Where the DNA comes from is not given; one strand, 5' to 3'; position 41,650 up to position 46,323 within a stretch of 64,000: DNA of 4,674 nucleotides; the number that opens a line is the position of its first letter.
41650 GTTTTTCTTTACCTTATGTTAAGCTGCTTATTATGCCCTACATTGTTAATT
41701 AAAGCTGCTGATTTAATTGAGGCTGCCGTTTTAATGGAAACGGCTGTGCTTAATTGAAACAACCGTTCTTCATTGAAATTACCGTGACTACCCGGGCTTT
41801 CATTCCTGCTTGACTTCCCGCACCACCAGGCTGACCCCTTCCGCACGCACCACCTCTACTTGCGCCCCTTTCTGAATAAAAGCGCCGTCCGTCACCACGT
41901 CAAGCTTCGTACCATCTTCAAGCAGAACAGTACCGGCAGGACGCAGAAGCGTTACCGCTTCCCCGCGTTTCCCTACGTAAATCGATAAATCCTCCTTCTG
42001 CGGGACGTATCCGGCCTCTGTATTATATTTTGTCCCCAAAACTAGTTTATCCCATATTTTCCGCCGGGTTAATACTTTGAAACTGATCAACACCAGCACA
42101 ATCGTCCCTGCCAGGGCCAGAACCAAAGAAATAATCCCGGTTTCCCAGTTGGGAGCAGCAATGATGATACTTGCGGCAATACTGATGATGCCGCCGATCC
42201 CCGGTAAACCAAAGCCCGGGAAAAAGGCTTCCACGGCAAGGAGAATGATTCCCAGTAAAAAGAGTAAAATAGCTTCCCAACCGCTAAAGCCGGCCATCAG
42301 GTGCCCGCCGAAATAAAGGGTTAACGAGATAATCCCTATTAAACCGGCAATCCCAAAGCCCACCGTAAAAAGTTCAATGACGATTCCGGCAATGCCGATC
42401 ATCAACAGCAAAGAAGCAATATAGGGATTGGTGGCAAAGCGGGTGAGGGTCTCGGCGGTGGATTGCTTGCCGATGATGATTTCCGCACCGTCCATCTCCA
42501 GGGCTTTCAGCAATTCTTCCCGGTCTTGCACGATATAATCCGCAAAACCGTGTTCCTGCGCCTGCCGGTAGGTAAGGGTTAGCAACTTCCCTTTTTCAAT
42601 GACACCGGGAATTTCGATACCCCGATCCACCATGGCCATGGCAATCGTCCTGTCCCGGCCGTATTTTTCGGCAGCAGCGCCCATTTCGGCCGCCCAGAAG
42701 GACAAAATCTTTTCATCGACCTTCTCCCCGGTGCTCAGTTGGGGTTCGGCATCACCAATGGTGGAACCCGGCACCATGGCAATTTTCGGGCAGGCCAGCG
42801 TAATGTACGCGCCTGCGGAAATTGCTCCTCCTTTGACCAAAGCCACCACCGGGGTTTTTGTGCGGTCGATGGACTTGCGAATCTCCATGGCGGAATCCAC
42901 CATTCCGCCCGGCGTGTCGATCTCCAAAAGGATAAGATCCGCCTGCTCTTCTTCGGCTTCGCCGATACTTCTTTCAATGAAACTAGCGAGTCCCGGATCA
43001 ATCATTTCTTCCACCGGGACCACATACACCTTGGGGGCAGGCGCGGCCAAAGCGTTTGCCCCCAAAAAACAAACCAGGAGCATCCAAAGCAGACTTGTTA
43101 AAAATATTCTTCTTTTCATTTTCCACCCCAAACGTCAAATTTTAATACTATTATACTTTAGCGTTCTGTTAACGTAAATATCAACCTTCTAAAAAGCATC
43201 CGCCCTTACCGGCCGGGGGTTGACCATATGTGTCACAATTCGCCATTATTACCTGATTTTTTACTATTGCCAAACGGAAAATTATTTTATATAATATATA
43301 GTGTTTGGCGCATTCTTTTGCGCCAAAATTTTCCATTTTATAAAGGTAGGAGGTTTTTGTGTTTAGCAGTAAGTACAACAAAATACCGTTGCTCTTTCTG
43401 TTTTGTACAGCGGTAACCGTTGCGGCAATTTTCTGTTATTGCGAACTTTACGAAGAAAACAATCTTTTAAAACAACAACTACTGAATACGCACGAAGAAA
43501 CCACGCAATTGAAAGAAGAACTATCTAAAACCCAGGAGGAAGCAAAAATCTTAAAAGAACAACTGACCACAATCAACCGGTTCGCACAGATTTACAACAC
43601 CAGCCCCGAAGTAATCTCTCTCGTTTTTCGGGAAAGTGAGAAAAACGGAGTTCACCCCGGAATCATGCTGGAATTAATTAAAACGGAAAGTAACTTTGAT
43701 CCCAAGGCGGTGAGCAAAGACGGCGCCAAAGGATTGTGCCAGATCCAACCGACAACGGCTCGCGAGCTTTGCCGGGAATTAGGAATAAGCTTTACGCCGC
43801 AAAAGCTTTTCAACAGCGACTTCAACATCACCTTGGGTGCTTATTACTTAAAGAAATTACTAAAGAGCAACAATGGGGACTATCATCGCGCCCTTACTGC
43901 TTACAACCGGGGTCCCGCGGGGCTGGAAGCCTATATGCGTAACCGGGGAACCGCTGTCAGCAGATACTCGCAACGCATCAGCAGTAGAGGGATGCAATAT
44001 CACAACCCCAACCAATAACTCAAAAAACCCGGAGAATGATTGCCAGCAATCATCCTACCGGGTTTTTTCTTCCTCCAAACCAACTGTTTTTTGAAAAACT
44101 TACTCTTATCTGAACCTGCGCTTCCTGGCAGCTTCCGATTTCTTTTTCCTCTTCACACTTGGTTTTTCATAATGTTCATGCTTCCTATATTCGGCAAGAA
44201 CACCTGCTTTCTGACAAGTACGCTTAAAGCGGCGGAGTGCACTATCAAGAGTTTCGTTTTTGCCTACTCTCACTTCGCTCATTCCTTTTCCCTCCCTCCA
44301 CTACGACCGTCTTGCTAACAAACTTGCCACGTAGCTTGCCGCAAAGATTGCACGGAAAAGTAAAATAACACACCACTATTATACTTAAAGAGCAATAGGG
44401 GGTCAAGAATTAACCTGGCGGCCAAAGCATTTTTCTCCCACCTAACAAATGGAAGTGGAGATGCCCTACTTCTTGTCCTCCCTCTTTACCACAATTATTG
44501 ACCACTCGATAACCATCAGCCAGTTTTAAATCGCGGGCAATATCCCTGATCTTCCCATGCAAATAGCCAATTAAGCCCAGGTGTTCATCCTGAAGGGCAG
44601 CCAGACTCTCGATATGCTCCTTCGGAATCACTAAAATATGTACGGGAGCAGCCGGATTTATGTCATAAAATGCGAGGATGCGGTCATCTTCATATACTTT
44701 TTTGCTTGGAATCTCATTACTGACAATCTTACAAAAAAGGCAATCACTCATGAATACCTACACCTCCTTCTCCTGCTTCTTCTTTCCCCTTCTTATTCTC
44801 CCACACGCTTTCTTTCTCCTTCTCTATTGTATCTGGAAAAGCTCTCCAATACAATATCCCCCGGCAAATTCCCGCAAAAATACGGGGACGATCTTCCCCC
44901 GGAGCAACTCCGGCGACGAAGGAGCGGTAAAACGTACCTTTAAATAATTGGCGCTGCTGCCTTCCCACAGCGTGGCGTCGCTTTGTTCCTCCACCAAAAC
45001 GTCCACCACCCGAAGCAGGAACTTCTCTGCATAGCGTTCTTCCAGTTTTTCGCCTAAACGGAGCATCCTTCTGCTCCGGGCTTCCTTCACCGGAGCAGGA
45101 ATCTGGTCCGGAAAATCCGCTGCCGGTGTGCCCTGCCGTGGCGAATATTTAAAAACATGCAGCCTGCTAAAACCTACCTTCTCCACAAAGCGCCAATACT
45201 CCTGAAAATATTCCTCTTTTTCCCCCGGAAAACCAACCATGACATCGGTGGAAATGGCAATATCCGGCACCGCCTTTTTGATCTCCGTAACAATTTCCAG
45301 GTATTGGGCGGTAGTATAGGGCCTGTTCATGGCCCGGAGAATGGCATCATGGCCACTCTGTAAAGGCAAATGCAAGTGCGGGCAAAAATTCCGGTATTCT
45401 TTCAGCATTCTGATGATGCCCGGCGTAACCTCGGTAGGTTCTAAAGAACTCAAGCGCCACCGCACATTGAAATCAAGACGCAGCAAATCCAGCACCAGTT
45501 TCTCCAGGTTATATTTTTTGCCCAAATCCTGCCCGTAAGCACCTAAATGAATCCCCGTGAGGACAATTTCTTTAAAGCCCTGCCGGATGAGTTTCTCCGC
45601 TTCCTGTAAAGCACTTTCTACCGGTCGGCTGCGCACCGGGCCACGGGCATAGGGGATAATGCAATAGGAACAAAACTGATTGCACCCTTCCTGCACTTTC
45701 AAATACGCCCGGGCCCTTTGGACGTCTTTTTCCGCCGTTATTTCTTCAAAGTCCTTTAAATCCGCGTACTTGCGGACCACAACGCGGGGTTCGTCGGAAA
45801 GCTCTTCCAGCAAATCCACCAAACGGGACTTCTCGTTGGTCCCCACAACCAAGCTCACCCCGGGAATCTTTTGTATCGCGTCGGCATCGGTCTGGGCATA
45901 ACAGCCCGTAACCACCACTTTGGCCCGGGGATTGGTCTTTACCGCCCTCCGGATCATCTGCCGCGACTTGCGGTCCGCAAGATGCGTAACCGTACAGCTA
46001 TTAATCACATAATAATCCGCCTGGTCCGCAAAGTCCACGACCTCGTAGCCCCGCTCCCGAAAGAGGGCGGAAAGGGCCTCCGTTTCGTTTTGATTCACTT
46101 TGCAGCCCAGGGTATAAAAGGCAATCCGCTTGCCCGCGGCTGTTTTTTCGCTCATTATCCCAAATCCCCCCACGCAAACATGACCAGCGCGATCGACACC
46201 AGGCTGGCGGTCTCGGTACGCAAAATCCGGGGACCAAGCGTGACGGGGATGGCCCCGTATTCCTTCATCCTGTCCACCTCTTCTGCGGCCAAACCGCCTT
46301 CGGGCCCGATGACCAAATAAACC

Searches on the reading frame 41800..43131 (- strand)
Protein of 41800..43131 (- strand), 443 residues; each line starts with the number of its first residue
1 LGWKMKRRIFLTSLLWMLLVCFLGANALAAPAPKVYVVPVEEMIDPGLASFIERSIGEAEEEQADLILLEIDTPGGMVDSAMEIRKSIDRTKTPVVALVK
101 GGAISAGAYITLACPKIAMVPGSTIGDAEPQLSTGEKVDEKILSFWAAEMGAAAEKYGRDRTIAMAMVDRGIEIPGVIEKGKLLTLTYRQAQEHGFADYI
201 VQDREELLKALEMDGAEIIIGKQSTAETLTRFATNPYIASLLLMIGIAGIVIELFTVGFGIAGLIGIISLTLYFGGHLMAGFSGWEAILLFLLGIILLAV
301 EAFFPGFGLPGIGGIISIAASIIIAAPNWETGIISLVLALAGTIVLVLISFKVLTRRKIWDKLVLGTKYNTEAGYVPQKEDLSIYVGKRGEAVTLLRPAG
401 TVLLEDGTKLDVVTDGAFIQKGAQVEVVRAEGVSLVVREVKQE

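Call 40: search_protein_families(library=pfam, proteins=[window:41800-43131:-])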
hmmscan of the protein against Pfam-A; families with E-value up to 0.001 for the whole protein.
window:41800-43131:- (443 aa): 5 families
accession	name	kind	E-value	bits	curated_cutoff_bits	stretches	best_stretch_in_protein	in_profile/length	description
PF25145.1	NfeD1b_N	-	6.9e-65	218.6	40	1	34-218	1-186/189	NfeD1b, N-terminal domain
PF24961.1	NfeD_membrane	-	2.4e-27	95.8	26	1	237-351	1-118/119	NfeD integral membrane domain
PF01957.25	NfeD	-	7e-12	45.8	29.1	1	385-438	4-56/57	NfeD-like C-terminal, partner-binding domain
PF00574.28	CLP_protease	-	3.8e-07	30.6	20.2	1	61-125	43-109/182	Clp protease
PF01972.22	SDH_protease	-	7.1e-07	29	31.3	1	52-133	81-160/286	ClpP-like SDH-type serine proteinase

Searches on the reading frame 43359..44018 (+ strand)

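Call 40: search_protein_families(library=pfam, proteins=[window:43359-44018:+])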
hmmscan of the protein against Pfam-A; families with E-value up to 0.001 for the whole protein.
window:43359-44018:+ (219 aa): 2 families
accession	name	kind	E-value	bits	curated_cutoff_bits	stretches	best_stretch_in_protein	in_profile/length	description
PF01464.25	SLT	-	3.6e-24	85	21.3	1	88-198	2-110/117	Transglycosylase SLT domain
PF19489.4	SLT_4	-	0.00045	20.3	27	0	70-215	19-178/184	Transglycosylase SLT domain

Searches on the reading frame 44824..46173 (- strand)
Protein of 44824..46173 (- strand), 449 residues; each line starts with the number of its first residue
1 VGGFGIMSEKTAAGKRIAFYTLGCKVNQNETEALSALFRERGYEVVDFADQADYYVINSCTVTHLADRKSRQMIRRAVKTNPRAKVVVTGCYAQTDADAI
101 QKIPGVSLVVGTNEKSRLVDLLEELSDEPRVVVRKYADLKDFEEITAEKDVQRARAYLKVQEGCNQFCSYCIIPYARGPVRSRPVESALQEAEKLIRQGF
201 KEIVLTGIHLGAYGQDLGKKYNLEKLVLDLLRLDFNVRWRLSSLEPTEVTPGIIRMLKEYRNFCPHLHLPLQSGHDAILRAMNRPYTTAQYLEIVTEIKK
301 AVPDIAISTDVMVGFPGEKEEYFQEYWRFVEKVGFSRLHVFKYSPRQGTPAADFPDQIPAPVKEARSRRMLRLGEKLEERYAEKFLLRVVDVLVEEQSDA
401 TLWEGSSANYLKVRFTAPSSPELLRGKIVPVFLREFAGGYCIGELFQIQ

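Call 40: search_protein_families(library=pfam, proteins=[window:44824-46173:-])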
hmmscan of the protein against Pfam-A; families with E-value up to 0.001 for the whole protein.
window:44824-46173:- (449 aa): 2 families
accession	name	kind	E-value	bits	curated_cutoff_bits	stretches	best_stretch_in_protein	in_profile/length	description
PF00919.26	UPF0004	-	5.3e-28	97.3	27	1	16-111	1-98/98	Uncharacterized protein family UPF0004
PF04055.27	Radical_SAM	-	3.4e-27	96.1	29.5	1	159-328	2-164/166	Radical SAM superfamily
